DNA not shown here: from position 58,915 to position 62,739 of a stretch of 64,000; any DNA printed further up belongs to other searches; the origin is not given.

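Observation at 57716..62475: Non-canonical type II-C architecture: cas9-cas2 on one strand, cas1 inverted and convergent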

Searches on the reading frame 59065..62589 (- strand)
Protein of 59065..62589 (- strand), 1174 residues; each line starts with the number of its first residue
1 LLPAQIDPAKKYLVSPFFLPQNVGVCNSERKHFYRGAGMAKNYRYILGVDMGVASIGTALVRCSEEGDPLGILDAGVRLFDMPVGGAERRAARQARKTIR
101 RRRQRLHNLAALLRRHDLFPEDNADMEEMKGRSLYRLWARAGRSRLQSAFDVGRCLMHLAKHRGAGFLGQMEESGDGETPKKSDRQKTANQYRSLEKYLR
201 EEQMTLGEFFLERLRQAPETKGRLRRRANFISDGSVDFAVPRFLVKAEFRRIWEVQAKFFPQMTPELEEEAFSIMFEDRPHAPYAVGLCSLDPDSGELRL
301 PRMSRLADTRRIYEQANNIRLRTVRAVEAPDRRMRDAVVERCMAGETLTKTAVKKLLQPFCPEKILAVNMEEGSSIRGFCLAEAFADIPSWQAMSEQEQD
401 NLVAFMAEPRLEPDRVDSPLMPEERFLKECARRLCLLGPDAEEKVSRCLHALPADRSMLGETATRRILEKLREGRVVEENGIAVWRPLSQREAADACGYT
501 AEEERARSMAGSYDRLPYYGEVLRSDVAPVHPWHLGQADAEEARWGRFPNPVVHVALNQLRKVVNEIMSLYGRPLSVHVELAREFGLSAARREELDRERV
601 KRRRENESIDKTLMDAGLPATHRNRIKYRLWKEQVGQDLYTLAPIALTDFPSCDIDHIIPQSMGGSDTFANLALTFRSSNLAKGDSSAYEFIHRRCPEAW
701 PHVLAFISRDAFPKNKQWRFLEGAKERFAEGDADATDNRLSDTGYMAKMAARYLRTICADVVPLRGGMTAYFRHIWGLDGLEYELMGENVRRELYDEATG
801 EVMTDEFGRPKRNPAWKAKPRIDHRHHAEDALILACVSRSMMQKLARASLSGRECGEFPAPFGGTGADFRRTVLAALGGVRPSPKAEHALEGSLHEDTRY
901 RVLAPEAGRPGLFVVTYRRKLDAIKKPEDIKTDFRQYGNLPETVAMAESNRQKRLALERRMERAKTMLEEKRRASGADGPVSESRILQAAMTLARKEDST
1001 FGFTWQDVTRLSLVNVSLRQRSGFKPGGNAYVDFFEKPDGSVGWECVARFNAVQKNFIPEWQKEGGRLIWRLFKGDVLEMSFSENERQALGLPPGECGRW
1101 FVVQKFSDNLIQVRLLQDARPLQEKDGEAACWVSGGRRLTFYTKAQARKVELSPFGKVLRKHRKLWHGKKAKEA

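Call 3: search_protein_families(library=ncbifam, proteins=[window:59065-62589:-])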
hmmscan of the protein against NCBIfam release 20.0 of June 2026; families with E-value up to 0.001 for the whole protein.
window:59065-62589:- (1174 aa): 3 families
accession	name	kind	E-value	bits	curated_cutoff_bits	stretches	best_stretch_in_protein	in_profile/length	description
TIGR01865.2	cas_Csn1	equivalog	4.4e-119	399.4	100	1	45-1157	1-1070/1070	type II CRISPR RNA-guided endonuclease Cas9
NF049971.1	CRISPR_Cas9d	exception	4.6e-41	141.4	375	2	548-844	461-729/986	type II CRISPR RNA-guided endonuclease Cas9d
NF040563.1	guided_IscB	equivalog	3.1e-06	26.6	175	1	654-698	206-248/314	RNA-guided endonuclease IscB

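Call 4: search_protein_families(library=pfam, proteins=[window:59065-62589:-])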
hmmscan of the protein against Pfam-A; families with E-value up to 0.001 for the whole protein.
window:59065-62589:- (1174 aa): 3 families
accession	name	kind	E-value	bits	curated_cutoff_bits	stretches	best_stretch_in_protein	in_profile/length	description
PF18541.7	RuvC_III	-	7e-19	68.9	26.2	1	739-849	10-119/179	RuvC endonuclease subdomain 3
PF13395.12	HNH_4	-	4.8e-11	42.9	22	1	638-689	1-54/54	HNH endonuclease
PF01844.29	HNH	-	1.8e-05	25.3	21.4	1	651-685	12-46/47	HNH endonuclease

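Call 6: find_homologous_proteins(query=window:59065-62478:-, max_evalue=1e-20)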
Query window:59065-62478:- (1137 aa): 72 proteins with E <= 1e-20 among 8000 candidates.
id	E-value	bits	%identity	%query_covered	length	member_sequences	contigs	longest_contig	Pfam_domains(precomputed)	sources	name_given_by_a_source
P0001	0.0e+0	2353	91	100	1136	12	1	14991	PF13395.13,PF01844.30,PF18541.8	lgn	-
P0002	0.0e+0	2131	82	100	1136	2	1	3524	PF13395.13,PF18541.8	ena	-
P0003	0.0e+0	1599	62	100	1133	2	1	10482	PF13395.13,PF18541.8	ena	-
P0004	0.0e+0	1594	62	99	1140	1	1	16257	PF13395.13,PF18541.8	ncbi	-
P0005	0.0e+0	1575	62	100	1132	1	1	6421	PF13395.13,PF18541.8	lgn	-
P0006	0.0e+0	1390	57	100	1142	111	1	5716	PF13395.13,PF18541.8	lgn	-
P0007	0.0e+0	1377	56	100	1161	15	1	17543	PF13395.13,PF01844.30,PF18541.8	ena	-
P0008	0.0e+0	1366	56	100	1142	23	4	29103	PF13395.13,PF18541.8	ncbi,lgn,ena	-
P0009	0.0e+0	1364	55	100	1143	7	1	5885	PF13395.13,PF18541.8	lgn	-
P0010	0.0e+0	1287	51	100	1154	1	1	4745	PF13395.13,PF18541.8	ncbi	-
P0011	0.0e+0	1281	52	100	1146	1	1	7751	PF13395.13,PF18541.8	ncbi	-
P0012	0.0e+0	1274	52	100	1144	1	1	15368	PF13395.13,PF18541.8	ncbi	-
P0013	0.0e+0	1264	51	100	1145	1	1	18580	PF13395.13,PF18541.8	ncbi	-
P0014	0.0e+0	1248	49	100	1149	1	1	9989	PF13395.13,PF18541.8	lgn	-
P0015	0.0e+0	1226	50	100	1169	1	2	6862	PF13395.13,PF18541.8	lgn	-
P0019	0.0e+0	1140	47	100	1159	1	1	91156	PF13395.13,PF18541.8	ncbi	-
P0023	0.0e+0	1063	45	100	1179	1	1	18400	PF13395.13,PF18541.8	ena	-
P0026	2.1e-288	978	42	100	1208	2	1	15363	PF13395.13,PF01844.30,PF18541.8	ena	-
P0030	1.3e-240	819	40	99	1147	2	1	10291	PF13395.13,PF18541.8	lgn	-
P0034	1.9e-227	776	39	99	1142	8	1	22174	PF13395.13,PF18541.8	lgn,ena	-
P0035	1.8e-191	657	36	99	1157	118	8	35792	PF13395.13,PF01844.30,PF18470.7,PF18541.8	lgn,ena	-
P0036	3.8e-189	649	35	99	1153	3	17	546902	PF13395.13,PF18541.8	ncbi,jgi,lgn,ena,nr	ncbi:MAG: type II CRISPR RNA-guided endonuclease Cas9 [Alphaproteobacteria bacterium]|nr:type II CRI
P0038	2.2e-185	637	35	99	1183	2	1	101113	PF13395.13,PF18470.7,PF18541.8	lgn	-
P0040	5.7e-182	625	35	99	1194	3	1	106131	PF13395.13,PF18541.8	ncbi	-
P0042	5.8e-175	602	34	98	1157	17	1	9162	PF13395.13,PF01844.30,PF18470.7,PF18541.8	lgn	-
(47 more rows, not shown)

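Call 9: find_related_loci(query=A1, collection=genome_contigs, flank=8000)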
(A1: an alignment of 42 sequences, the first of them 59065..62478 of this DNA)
Query A1 (1137 aa) in genome_contigs; peptide patterns used: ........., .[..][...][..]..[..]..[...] (x = any residue, [..] = any of these).
600 stretches matched a pattern (row limit reached: there are more); 500 encode a relative of the query (tblastn E <= 1e-3); the best 80 are kept; 80 distinct loci.
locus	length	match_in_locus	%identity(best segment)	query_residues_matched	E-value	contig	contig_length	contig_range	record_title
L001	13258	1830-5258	51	2-1133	0e+0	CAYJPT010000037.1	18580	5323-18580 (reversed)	MAG TPA_asm: uncultured Desulfovibrionaceae bacterium isolate ERP123703_co3_7 genome assembly, contig: NODE_3541_length_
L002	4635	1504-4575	33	7-1047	6e-161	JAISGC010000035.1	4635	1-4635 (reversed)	MAG: Rickettsiales bacterium isolate Gx485_bin8 k119_5254262, whole genome shotgun sequence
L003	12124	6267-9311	29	8-1088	3e-85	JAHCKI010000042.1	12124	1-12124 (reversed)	MAG: Rhodospirillales bacterium isolate TGS_PRO24 PRO24_42, whole genome shotgun sequence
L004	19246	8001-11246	29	11-1046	3e-83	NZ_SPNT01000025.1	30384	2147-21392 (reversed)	Nitratireductor sp. XY-223 NODE_25_length_30384_cov_56.612662, whole genome shotgun sequence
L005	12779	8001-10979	29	8-1050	3e-82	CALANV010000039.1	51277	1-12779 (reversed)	MAG TPA_asm: uncultured Rhodospirillales bacterium isolate SRR5251193_bin.29_CONCOCT_v1.1_MAG genome assembly, contig: E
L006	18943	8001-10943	27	7-1051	2e-79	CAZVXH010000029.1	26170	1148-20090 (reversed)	MAG TPA_asm: uncultured Candidatus Cloacimonadota bacterium isolate SRP263991_co2_409 genome assembly, contig: NODE_1980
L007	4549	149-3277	26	10-1129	6e-76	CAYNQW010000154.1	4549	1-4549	MAG TPA_asm: uncultured Hyphomicrobiales bacterium isolate SRP134809_co1_34 genome assembly, contig: NODE_38648_length_4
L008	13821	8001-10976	28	7-1043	3e-74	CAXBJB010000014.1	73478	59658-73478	MAG TPA_asm: uncultured Alphaproteobacteria bacterium isolate ERR2762157_binner12_Refined_11 genome assembly, contig: ER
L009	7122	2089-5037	27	10-1043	6e-72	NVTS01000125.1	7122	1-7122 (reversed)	MAG: Marinosulfonomonas sp. isolate NORP109 Contig_source1383C_15582, whole genome shotgun sequence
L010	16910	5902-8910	28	2-1045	4e-71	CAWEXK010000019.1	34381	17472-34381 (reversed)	MAG: uncultured Alphaproteobacteria bacterium isolate MFD06092.bin.2.175 genome assembly, contig: contig_57709, whole ge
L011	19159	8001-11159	26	10-1122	7e-71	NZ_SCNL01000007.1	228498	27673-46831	Sphingomonas sp. 3P27F8 NODE_7_length_228498_cov_22.912862, whole genome shotgun sequence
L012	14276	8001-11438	27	7-1121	2e-70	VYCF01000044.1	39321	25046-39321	MAG: Gammaproteobacteria bacterium isolate SB0675_bin_1 NODE_456_length_39321_cov_28.838282, whole genome shotgun sequen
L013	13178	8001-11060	27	10-1043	2e-69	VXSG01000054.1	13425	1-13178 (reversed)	MAG: Boseongicola sp. SB0665_bin_10 NODE_1994_length_13450_cov_16.082867, whole genome shotgun sequence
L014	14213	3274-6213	29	5-1046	2e-69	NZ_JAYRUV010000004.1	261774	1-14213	MAG: Dongia sp. isolate NJ_NJASGE2bin.4 NODE_41_length_261774_cov_4.526278, whole genome shotgun sequence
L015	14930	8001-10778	28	2-894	3e-69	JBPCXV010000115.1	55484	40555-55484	MAG: Pseudohongiellaceae bacterium isolate MAG_seacave_92 S1Ck127_5854919, whole genome shotgun sequence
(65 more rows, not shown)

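Call 12: find_related_loci(query=A1, collection=metagenome_contigs, flank=6000)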
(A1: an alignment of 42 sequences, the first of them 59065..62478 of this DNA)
Query A1 (1137 aa) in metagenome_contigs; peptide patterns used: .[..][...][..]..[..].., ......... (x = any residue, [..] = any of these).
600 stretches matched a pattern (row limit reached: there are more); 507 encode a relative of the query (tblastn E <= 1e-3); the best 80 are kept; 80 distinct loci.
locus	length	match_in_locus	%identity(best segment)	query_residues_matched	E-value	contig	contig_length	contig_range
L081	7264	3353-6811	34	7-1134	0e+0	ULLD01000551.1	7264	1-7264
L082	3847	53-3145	33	85-1133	7e-171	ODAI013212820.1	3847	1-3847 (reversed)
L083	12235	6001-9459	34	7-1134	0e+0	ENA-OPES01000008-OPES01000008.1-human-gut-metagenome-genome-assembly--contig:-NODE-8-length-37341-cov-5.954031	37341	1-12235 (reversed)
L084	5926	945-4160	29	4-1121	1e-94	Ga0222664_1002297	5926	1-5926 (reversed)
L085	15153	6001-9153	29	8-1121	1e-87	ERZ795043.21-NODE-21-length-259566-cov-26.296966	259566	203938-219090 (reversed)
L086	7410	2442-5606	27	3-1049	1e-85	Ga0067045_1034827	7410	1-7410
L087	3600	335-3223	29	8-1050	3e-82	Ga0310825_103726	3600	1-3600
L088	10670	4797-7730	29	2-1046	9e-80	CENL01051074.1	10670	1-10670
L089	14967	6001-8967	27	8-1041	7e-79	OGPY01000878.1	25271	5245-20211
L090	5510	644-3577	28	3-1045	2e-78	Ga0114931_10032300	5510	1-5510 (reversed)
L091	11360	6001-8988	28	8-1043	2e-78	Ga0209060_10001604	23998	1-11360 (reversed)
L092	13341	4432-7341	27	5-1043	9e-78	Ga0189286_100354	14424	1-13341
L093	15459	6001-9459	34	7-1134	0e+0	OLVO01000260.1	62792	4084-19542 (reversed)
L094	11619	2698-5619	28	8-1049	5e-80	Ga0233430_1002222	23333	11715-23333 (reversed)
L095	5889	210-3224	26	2-1083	5e-73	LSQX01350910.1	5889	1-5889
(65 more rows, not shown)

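Call 14: find_encoding_contigs(protein=P0001, flank=6000, max_places=3)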
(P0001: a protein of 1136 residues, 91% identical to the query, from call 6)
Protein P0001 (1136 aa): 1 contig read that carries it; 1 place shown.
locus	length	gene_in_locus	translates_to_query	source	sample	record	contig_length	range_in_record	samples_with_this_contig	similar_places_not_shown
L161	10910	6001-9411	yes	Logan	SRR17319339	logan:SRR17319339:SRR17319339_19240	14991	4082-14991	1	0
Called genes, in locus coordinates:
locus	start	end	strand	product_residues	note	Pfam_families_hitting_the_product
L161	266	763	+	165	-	PF04074:DUF386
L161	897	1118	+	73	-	PF01258:zf-dskA_traR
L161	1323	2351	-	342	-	PF00849:PseudoU_synth_2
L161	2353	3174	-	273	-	PF01416:PseudoU_synth_1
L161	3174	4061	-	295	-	PF01177:Asp_Glu_race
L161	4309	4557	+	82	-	-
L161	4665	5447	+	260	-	PF01487:DHquinase_I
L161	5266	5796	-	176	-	-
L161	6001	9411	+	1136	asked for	PF01844:HNH (faint), PF13395:HNH_4, PF18541:RuvC_III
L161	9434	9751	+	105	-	PF09827:CRISPR_Cas2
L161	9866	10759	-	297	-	PF01867:Cas_Cas1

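Call 15: find_encoding_contigs(protein=P0004, flank=6000, max_places=3)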
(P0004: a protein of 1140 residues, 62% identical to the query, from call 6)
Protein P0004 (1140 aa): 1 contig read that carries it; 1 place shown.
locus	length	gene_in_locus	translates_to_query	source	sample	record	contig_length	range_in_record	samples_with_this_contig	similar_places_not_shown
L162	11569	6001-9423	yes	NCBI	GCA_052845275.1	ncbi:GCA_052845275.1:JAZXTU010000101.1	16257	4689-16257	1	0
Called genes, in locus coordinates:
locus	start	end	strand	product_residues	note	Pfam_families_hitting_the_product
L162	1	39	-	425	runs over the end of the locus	PF06808:DctM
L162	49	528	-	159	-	PF04290:DctQ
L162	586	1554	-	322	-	PF03480:DctP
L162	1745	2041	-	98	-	-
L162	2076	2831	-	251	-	PF09599:IpaC_SipC (faint)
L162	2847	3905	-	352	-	PF04888:SseC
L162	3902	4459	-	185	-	PF14559:TPR_19 (faint), PF00515:TPR_1 (faint), PF07719:TPR_2 (faint), PF13432:TPR_16 (weak), PF12895:ANAPC3 (weak)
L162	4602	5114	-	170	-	-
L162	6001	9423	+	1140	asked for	PF13395:HNH_4, PF18541:RuvC_III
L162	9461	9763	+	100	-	PF09827:CRISPR_Cas2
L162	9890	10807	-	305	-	PF01867:Cas_Cas1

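Call 16: find_encoding_contigs(protein=P0008, flank=6000, max_places=3)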
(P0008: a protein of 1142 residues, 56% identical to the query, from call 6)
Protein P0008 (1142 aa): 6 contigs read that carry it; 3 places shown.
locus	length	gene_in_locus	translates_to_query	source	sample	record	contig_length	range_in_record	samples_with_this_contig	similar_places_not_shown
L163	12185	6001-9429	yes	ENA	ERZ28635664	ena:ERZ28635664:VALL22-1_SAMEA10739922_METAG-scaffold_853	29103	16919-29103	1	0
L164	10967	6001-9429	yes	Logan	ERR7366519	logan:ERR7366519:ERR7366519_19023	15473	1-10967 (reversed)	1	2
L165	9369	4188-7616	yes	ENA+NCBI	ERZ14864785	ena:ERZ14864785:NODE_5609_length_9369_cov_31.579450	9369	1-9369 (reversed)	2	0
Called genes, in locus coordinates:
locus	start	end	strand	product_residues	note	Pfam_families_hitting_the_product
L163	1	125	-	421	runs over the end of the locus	-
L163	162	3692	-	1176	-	PF05954:Phage_GPD, PF04717:Phage_base_V (faint)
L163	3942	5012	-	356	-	-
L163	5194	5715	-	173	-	PF02441:Flavoprotein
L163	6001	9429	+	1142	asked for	PF13395:HNH_4 (weak), PF18541:RuvC_III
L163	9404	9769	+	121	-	PF09827:CRISPR_Cas2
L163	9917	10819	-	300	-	PF01867:Cas_Cas1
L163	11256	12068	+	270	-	-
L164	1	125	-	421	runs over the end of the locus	-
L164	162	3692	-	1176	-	PF05954:Phage_GPD, PF04717:Phage_base_V (faint)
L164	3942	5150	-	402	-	-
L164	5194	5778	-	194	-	PF02441:Flavoprotein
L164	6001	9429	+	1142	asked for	PF13395:HNH_4 (weak), PF18541:RuvC_III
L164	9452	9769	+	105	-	PF09827:CRISPR_Cas2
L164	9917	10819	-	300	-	PF01867:Cas_Cas1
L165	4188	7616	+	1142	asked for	PF13395:HNH_4 (weak), PF18541:RuvC_III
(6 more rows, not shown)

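Call 17: find_encoding_contigs(protein=P0019, flank=6000, max_places=2)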
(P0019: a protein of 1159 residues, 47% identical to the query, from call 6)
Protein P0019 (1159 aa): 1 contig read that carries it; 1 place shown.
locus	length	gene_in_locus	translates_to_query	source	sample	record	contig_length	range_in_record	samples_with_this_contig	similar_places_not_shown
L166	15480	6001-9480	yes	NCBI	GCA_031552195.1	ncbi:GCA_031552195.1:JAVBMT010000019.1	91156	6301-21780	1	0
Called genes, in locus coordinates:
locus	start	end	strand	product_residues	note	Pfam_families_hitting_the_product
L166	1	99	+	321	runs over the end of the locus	PF02463:SMC_N (weak), PF00005:ABC_tran, PF13304:AAA_21 (faint), PF09383:NIL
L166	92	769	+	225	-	PF00528:BPD_transp_1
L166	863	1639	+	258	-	PF03180:Lipoprotein_9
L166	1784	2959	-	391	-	PF21277:T6SS_VgrG3-like_C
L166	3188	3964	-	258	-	PF00106:adh_short, PF13561:adh_short_C2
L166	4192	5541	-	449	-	PF00815:Histidinol_dh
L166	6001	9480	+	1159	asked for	PF13395:HNH_4, PF18541:RuvC_III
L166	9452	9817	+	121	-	PF09827:CRISPR_Cas2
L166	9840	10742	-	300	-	PF01867:Cas_Cas1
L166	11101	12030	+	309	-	-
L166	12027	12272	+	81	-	-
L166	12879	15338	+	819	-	PF01590:GAF, PF13492:GAF_3 (faint), PF08447:PAS_3, PF00512:HisKA, PF02518:HATPase_c, PF00072:Response_reg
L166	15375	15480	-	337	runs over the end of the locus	PF00534:Glycos_transf_1 (weak)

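Call 18: find_encoding_contigs(protein=P0026, flank=6000, max_places=2)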
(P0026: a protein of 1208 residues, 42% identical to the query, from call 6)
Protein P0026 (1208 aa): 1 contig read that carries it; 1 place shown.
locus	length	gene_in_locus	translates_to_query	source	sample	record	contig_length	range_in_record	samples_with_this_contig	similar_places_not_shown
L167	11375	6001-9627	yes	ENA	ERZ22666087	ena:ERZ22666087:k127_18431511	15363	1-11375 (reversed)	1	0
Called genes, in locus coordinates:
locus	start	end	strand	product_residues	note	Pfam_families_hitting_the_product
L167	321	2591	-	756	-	PF19838:LptD_2 (weak), PF04453:LptD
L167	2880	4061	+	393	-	PF01168:Ala_racemase_N, PF00842:Ala_racemase_C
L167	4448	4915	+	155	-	-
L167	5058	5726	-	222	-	PF03167:UDG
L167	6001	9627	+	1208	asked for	PF01844:HNH, PF13395:HNH_4, PF18541:RuvC_III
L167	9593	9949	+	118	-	PF09827:CRISPR_Cas2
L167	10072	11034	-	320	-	PF01867:Cas_Cas1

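Call 19: find_encoding_contigs(protein=P0034, flank=6000, max_places=2)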
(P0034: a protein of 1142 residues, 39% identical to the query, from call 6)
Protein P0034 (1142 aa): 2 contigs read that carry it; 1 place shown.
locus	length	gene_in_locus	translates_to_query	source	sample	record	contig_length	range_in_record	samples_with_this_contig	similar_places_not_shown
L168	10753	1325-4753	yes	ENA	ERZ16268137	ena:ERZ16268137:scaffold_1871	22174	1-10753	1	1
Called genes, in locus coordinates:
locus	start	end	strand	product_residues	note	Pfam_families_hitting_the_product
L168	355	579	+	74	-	PF01402:RHH_1 (weak), PF05509:TraY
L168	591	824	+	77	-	-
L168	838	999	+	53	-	-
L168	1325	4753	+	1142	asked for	PF13395:HNH_4, PF18541:RuvC_III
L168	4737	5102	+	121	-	PF09827:CRISPR_Cas2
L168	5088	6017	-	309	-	PF01867:Cas_Cas1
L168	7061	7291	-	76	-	-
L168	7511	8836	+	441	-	PF09086:DUF1924 (faint), PF14376:Haem_bd, PF00034:Cytochrom_C (faint), PF13442:Cytochrome_CBB3 (faint), PF03150:CCP_MauG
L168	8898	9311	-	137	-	-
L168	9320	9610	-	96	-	-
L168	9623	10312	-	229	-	-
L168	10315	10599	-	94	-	-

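Call 20: find_encoding_contigs(protein=P0040, flank=6000, max_places=2)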
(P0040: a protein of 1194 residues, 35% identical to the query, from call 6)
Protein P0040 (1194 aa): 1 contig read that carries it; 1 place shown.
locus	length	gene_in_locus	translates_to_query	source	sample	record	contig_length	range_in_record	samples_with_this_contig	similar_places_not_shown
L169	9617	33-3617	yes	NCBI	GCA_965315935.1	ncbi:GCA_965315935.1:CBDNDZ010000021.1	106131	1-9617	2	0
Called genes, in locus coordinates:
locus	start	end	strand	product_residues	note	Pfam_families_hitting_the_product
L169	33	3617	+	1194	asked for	PF13395:HNH_4 (weak), PF18541:RuvC_III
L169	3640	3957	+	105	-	PF09827:CRISPR_Cas2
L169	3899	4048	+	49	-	-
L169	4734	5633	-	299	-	PF01867:Cas_Cas1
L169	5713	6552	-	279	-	-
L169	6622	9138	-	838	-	PF12704:MacB_PCD (faint), PF02687:FtsX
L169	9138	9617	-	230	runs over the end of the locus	PF00005:ABC_tran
